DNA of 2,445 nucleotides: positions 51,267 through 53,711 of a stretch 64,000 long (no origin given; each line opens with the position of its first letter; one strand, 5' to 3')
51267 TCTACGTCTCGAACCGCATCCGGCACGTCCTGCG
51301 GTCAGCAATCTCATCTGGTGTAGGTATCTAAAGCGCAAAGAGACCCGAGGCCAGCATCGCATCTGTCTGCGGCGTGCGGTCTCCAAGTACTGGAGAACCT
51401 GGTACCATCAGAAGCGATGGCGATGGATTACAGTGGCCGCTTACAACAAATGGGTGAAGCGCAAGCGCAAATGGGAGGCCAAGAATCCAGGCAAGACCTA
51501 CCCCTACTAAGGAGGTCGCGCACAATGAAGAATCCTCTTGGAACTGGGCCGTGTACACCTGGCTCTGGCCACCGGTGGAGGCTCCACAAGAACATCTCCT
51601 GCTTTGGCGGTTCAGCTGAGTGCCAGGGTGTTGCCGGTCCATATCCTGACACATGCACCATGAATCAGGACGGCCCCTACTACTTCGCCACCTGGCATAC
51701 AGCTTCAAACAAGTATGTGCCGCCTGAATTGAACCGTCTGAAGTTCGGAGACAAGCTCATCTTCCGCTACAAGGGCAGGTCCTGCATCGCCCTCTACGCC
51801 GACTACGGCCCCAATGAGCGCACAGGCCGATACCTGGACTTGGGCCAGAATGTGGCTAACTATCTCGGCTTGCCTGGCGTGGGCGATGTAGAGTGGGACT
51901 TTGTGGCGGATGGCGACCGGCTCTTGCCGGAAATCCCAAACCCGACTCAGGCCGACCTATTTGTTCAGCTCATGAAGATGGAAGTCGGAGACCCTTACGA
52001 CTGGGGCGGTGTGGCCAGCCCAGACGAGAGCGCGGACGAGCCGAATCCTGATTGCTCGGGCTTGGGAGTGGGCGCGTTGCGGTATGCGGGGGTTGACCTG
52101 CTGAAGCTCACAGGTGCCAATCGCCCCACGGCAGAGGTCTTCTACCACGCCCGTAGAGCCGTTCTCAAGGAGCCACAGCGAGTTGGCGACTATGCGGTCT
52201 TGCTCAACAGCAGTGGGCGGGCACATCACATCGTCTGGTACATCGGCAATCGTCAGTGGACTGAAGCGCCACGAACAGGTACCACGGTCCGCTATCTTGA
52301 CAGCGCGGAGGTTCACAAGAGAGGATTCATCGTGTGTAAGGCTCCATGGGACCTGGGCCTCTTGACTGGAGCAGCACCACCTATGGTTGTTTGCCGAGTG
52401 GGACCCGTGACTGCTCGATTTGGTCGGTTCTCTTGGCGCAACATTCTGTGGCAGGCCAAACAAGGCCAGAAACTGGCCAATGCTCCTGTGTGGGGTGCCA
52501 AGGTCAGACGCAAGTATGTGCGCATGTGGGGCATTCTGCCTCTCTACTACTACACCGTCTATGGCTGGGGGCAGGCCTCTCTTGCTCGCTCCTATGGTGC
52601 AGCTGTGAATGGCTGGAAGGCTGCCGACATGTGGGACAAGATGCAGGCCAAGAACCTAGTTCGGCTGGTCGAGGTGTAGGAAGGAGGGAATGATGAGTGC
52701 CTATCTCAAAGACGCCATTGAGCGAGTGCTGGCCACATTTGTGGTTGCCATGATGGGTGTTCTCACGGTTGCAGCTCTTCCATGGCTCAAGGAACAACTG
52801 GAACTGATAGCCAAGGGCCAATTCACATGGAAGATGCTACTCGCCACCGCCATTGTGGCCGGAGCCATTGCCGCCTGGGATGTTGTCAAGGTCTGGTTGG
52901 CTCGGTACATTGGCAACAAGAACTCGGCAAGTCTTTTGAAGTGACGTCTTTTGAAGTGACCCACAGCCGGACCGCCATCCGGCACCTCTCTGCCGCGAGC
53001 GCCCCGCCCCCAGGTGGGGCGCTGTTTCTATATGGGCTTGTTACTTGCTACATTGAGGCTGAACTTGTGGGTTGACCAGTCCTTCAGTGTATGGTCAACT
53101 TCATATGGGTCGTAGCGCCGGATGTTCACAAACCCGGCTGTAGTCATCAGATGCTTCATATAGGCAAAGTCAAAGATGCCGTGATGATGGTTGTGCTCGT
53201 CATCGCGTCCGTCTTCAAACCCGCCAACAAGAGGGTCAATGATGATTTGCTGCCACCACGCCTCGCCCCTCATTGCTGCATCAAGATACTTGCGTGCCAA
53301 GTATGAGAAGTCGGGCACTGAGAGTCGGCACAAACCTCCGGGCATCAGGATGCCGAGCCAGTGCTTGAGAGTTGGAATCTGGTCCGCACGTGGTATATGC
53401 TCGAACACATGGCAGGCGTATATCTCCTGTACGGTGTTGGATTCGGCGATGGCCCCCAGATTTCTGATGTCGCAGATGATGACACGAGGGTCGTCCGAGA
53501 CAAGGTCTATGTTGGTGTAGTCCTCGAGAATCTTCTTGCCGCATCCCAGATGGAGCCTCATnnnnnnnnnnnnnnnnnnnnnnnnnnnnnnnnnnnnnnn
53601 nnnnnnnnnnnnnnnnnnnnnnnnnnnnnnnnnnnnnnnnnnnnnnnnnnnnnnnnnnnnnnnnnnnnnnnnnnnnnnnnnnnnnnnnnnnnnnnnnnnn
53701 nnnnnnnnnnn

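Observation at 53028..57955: Seven-gene glycosylation-type cluster (3 GT2, 2 methyltransferase domains, epimerase, SGNH hydrolase) next to the lysis cassette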

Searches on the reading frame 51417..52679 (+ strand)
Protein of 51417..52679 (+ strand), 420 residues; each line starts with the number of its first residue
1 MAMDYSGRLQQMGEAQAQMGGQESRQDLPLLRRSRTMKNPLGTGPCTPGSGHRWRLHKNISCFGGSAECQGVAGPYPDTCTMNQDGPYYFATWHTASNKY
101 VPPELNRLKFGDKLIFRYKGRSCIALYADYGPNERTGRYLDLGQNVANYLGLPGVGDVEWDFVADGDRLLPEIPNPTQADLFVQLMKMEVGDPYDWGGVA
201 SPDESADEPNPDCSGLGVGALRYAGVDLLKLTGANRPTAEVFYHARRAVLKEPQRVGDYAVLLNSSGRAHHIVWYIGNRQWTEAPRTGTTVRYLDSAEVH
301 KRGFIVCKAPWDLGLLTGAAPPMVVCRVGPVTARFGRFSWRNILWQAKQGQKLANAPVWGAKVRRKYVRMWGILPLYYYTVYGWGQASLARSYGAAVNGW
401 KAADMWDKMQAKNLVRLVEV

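Call 3: search_protein_families(library=pfam, proteins=[window:51417-52679:+], max_evalue=0.01)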
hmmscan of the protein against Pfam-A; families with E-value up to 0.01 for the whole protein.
window:51417-52679:+ (420 aa): 1 family
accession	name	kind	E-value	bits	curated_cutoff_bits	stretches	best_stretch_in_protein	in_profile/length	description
PF00877.26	NLPC_P60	-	2.2e-09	37.7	23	1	191-298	1-95/105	NlpC/P60 family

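Call 6: search_protein_families(library=phrogs, proteins=[window:51417-52679:+], max_evalue=0.001)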
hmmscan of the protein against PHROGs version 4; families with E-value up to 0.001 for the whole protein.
window:51417-52679:+ (420 aa): 3 families
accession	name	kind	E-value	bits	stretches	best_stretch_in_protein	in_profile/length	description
phrog_329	-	tail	4.5e-08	32.7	1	182-296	538-641/949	minor tail protein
phrog_12508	-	unknown function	1.4e-07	32.3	1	178-293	139-241/260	-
phrog_400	-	tail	0.00075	19.5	0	181-293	534-633/654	tail protein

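Call 32: search_protein_families(library=ncbifam, proteins=[window:51417-52679:+], max_evalue=0.01)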
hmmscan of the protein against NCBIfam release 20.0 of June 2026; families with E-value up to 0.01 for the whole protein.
window:51417-52679:+ (420 aa): 2 families
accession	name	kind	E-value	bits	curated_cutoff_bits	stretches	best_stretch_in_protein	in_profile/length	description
NF033741.1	NlpC_p60_RipA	exception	1.6e-05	24.2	625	1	183-292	332-438/457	NlpC/P60 family peptidoglycan endopeptidase RipA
NF033742.1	NlpC_p60_RipB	exception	4.4e-05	23.2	335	1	140-292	41-187/206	NlpC/P60 family peptidoglycan endopeptidase RipB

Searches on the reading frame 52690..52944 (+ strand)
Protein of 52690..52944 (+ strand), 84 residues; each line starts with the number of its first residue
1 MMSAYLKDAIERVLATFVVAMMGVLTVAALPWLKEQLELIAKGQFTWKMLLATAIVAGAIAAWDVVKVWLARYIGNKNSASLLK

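Call 3: search_protein_families(library=pfam, proteins=[window:52690-52944:+], max_evalue=0.01)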
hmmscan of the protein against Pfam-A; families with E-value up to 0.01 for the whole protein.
window:52690-52944:+ (84 aa): 1 family
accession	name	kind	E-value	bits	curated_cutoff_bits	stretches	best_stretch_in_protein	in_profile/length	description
PF11872.13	DUF3392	-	0.0037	17.9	31.3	1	12-61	52-102/105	Protein of unknown function (DUF3392)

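Call 6: search_protein_families(library=phrogs, proteins=[window:52690-52944:+], max_evalue=0.001)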
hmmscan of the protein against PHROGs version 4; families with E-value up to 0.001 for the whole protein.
window:52690-52944:+ (84 aa): 1 family
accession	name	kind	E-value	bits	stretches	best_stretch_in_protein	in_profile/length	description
phrog_443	-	lysis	1.3e-06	29.9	1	1-79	7-72/127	holin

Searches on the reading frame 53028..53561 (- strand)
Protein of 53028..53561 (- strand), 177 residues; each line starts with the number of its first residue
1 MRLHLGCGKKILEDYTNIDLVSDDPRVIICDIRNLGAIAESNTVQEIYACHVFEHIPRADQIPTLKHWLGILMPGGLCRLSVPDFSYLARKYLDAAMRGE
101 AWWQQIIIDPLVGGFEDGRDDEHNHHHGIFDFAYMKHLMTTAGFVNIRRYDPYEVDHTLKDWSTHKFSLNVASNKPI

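Call 3: search_protein_families(library=pfam, proteins=[window:53028-53561:-], max_evalue=0.01)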
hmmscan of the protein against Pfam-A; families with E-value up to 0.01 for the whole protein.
window:53028-53561:- (177 aa): 1 family
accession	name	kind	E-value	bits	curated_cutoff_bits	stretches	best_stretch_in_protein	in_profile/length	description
PF13489.12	Methyltransf_23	-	3.1e-06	27.5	27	1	37-147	75-162/164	Methyltransferase domain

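Call 6: search_protein_families(library=phrogs, proteins=[window:53028-53561:-], max_evalue=0.001)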
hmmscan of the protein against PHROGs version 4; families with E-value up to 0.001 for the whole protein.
window:53028-53561:- (177 aa): 1 family
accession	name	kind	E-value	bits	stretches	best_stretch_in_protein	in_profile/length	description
phrog_6636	-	other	1.4e-05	25.6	1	3-96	37-126/177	methyltransferase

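Call 32: search_protein_families(library=ncbifam, proteins=[window:53028-53561:-], max_evalue=0.01)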
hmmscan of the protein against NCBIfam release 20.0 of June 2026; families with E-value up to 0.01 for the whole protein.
window:53028-53561:- (177 aa): 0 families

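Call 54: find_homologous_proteins(query=window:53028-53561:-, max_evalue=0.00001)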
Query window:53028-53561:- (177 aa): 19 proteins with E <= 0.00001 among 30 candidates.
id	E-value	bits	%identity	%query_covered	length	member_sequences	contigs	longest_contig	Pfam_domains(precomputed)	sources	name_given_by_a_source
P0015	4.1e-121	420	100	100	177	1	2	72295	PF13489.13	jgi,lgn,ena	-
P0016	2.6e-64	234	57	99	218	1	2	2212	PF13489.13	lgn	-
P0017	8.5e-64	233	56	99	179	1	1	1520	PF13489.13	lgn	-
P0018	2.6e-62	228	56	97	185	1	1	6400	PF13489.13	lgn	-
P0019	3.7e-58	214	55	97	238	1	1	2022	-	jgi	-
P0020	9.7e-56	207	51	98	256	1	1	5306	PF13489.13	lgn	-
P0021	2.7e-45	172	48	99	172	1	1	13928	PF13489.13,PF08241.19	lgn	-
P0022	7.2e-26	109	39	85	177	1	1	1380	PF13489.13,PF08241.19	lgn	-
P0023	1.6e-25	108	40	85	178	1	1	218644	PF08241.19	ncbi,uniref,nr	ncbi:class I SAM-dependent methyltransferase [Dissulfuribacter thermophilus]|uniref:class I SAM-depe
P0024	3.3e-25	107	40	87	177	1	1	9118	PF08241.19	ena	-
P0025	6.5e-24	103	39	85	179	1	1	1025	PF13649.13,PF08241.19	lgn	-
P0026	5.7e-23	100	41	85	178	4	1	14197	PF13489.13,PF13649.13,PF08241.19,PF08242.19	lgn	-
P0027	1.4e-22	98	37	99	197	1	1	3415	PF08241.19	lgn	-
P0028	2.9e-22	97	37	93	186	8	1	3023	PF13489.13,PF08241.19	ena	-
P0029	7.9e-21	93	38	85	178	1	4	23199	PF13489.13,PF13649.13,PF08241.19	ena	-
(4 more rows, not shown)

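Call 55: find_encoding_contigs(protein=P0021, flank=10000, max_places=2)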
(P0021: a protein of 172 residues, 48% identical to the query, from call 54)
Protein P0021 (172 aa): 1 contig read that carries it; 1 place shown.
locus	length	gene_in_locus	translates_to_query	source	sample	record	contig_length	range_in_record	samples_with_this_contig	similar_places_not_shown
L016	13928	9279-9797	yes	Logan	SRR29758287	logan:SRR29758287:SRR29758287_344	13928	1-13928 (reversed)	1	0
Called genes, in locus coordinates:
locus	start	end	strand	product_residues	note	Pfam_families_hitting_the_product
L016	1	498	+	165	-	?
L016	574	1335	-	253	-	PF13578:Methyltransf_24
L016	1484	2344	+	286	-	-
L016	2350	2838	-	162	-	PF01467:CTP_transf_like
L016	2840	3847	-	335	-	PF00294:PfkB, PF08543:Phos_pyr_kin (weak), PF25270:Khk (weak)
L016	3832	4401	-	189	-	PF08645:PNK3P (weak), PF13344:Hydrolase_6 (faint), PF00702:Hydrolase, PF13419:HAD_2 (weak), PF13242:Hydrolase_like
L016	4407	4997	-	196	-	PF13580:SIS_2, PF01380:SIS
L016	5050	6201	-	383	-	PF01075:Glyco_transf_9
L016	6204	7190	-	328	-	-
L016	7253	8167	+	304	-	-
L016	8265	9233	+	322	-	PF13524:Glyco_trans_1_2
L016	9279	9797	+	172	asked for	PF08241:Methyltransf_11 (weak), PF13489:Methyltransf_23 (weak)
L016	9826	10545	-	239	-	PF00535:Glycos_transf_2, PF10111:Glyco_tranf_2_2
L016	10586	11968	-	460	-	PF00535:Glycos_transf_2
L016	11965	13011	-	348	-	-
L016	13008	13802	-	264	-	PF00535:Glycos_transf_2, PF13641:Glyco_tranf_2_3 (weak)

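Call 56: find_encoding_contigs(protein=P0018, flank=10000, max_places=2)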
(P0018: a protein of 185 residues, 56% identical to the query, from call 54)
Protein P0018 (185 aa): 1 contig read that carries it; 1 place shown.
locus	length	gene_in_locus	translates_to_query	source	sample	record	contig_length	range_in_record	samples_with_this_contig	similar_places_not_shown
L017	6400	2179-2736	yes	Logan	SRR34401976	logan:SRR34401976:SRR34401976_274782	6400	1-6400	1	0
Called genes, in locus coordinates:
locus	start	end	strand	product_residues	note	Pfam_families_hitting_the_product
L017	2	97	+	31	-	?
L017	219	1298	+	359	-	PF02350:Epimerase_2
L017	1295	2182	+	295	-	PF01370:Epimerase, PF04321:RmlD_sub_bind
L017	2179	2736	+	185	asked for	PF13489:Methyltransf_23 (faint)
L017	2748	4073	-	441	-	-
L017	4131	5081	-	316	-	PF01073:3Beta_HSD, PF01370:Epimerase, PF02719:Polysacc_synt_2, PF04321:RmlD_sub_bind, PF05368:NmrA (weak), PF13460:NAD_binding_10, PF16363:GDP_Man_Dehyd, PF07993:NAD_binding_4 (weak), +1 more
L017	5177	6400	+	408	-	?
